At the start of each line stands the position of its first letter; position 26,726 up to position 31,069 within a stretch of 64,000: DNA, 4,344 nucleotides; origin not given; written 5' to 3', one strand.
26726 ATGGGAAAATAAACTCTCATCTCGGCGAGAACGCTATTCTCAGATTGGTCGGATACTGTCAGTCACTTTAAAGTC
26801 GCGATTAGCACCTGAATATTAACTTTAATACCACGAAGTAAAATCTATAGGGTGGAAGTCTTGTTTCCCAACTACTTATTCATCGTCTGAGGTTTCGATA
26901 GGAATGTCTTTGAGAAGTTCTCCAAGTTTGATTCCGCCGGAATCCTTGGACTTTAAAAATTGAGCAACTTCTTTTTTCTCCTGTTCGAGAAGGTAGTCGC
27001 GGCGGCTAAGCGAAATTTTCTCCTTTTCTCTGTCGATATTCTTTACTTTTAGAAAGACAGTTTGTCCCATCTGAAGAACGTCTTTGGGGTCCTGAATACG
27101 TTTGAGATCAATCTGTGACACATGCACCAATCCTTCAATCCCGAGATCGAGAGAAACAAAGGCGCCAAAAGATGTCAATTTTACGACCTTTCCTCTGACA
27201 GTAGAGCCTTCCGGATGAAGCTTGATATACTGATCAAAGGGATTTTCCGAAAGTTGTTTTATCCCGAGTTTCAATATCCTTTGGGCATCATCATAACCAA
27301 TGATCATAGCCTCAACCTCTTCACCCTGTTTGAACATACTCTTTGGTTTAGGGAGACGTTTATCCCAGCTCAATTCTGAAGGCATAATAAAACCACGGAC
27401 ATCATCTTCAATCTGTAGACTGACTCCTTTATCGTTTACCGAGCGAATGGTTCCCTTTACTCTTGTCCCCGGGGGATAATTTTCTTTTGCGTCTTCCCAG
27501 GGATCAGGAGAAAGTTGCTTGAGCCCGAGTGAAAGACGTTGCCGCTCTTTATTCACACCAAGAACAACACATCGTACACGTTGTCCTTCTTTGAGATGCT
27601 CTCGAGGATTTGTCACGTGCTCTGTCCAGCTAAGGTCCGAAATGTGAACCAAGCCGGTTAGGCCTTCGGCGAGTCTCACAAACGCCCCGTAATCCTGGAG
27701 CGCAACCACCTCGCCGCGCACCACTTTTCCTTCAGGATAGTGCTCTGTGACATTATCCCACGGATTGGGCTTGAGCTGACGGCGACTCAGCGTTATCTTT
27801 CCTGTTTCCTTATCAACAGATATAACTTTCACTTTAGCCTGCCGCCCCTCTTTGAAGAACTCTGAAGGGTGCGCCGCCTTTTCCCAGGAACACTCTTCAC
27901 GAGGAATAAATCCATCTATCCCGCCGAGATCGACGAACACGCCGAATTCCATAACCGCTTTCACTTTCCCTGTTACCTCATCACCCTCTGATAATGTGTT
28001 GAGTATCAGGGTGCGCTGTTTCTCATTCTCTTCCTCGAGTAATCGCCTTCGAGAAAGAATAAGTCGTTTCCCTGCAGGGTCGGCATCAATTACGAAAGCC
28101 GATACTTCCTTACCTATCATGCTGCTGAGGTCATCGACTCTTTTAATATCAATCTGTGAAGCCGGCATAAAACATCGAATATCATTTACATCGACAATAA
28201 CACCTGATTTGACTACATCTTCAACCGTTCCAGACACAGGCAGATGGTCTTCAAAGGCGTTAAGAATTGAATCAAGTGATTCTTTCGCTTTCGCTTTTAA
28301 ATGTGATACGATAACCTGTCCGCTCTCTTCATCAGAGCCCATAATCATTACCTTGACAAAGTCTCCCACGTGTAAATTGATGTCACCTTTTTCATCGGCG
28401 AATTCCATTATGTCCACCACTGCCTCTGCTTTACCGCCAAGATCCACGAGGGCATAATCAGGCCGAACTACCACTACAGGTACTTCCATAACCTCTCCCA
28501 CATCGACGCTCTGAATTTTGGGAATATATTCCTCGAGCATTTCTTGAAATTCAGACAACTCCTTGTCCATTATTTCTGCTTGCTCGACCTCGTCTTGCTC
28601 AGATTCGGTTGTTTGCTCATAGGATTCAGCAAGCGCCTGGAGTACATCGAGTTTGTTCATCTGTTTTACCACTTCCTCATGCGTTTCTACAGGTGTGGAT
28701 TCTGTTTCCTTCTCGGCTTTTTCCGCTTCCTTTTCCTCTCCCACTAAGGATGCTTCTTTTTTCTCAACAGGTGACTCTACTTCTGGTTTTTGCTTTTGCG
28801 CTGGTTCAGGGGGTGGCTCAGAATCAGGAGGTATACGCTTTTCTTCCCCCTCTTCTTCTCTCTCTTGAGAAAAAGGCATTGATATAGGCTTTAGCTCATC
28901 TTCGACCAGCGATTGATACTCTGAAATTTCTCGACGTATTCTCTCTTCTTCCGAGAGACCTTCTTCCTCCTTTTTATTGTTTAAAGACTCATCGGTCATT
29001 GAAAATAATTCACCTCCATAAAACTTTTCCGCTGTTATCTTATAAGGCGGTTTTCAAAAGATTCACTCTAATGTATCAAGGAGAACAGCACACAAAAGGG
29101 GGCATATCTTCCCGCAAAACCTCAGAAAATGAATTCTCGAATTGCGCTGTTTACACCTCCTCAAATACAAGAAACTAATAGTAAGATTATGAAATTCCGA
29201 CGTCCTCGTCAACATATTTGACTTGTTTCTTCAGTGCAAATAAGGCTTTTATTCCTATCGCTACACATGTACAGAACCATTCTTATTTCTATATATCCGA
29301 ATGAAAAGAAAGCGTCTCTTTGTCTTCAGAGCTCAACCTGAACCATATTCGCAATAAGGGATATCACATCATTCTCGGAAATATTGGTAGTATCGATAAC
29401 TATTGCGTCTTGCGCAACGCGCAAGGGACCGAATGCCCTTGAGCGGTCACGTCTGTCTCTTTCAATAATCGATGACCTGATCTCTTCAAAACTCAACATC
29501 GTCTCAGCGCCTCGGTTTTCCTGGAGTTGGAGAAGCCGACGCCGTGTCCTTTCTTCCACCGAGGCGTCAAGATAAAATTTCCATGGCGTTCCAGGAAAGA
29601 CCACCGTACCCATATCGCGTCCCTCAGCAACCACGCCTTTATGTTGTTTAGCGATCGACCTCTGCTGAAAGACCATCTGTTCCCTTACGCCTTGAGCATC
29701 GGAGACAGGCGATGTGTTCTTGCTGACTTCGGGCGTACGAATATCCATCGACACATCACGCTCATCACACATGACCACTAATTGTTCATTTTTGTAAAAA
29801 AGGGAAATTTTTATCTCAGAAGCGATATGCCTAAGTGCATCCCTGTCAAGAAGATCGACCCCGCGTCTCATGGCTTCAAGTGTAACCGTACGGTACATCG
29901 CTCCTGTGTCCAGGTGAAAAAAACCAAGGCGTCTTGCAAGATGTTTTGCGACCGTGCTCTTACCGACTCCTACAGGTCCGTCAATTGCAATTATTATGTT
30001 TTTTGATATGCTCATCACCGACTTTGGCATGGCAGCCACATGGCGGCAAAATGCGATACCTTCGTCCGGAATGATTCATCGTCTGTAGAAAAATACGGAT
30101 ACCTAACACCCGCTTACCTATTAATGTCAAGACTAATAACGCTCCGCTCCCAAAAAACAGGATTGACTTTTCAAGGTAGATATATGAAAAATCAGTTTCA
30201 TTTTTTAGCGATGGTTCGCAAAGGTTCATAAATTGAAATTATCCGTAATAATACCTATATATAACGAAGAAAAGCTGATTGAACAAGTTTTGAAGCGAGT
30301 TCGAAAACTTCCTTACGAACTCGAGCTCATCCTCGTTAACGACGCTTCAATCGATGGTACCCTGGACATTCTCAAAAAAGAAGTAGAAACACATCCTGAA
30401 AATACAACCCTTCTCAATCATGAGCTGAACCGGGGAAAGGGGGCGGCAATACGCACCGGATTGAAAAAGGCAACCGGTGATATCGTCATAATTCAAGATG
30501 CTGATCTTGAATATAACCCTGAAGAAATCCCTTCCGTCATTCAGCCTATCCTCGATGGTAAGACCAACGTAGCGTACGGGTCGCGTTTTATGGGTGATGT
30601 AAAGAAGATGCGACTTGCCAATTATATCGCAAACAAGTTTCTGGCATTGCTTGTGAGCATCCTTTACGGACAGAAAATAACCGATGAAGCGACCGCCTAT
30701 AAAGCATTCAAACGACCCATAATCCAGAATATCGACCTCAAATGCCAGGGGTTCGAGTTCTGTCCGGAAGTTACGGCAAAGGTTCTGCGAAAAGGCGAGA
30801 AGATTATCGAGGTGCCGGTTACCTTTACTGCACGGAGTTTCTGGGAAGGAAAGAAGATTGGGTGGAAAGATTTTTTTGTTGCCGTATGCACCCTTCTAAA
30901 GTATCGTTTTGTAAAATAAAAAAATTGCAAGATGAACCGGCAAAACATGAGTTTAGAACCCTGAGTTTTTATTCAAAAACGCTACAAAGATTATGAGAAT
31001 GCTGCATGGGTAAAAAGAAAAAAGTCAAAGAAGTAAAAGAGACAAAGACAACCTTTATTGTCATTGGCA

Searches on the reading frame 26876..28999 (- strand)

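Call 18: search_protein_families(library=pfam, proteins=[window:26876-28999:-], max_evalue=0.001)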
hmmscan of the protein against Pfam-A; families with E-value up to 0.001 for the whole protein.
window:26876-28999:- (707 aa): 6 families
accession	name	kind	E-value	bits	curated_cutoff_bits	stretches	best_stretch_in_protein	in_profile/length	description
PF00575.29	S1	-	4.7e-86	283.7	22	6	595-667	2-74/74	S1 RNA binding domain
PF23459.1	S1_RRP5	-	4.4e-38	130.1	27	4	423-491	3-70/72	RRP5 S1 domain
PF21710.3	Spt6_S1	-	5.6e-17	62.3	27.5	1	598-668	17-88/91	Spt6, S1/OB domain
PF24685.1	OB_RRP5_4th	-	4.9e-07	30.1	31.5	0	448-483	38-72/92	RRP5 OB-fold domain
PF17092.11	PCB_OB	-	0.00023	22.3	27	0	414-475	21-83/111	Penicillin-binding protein OB-like domain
PF13509.12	S1_2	-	0.00029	21.3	21.8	0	598-631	2-35/61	S1 domain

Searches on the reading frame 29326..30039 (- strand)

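Call 18: search_protein_families(library=pfam, proteins=[window:29326-30039:-], max_evalue=0.001)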
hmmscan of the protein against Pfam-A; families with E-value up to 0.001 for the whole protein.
window:29326-30039:- (237 aa): 7 families
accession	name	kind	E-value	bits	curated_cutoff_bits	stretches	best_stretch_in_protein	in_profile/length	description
PF02224.24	Cytidylate_kin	-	7.3e-68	228.9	26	1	17-234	1-210/211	Cytidylate kinase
PF13207.12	AAA_17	-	2.4e-07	31.5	27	1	21-77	2-54/136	AAA domain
PF13189.12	Cytidylate_kin2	-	2.8e-07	31.3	28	1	16-200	1-152/176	Cytidylate kinase-like family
PF13238.12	AAA_18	-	6.7e-07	30.3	29.4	1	17-173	1-113/128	AAA domain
PF13671.12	AAA_33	-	0.00014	22.6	27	0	18-64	3-49/143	AAA domain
PF01712.25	dNK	-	0.00016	21.9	27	1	17-43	1-27/203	Deoxynucleoside kinase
PF13521.12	AAA_28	-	0.00034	21.3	27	0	17-68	2-52/164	AAA domain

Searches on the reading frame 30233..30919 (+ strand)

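Call 18: search_protein_families(library=pfam, proteins=[window:30233-30919:+], max_evalue=0.001)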
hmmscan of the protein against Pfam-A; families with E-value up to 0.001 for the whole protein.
window:30233-30919:+ (228 aa): 3 families
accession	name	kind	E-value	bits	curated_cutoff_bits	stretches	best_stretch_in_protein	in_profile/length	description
PF00535.33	Glycos_transf_2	-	1.4e-33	116.7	23.3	1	4-166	1-166/168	Glycosyl transferase family 2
PF13641.12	Glyco_tranf_2_3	-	4.9e-08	33.7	27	1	3-121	3-126/230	Glycosyltransferase like family 2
PF10111.15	Glyco_tranf_2_2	-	3.1e-06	27.3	27.3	1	4-94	1-94/276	Glycosyltransferase like family 2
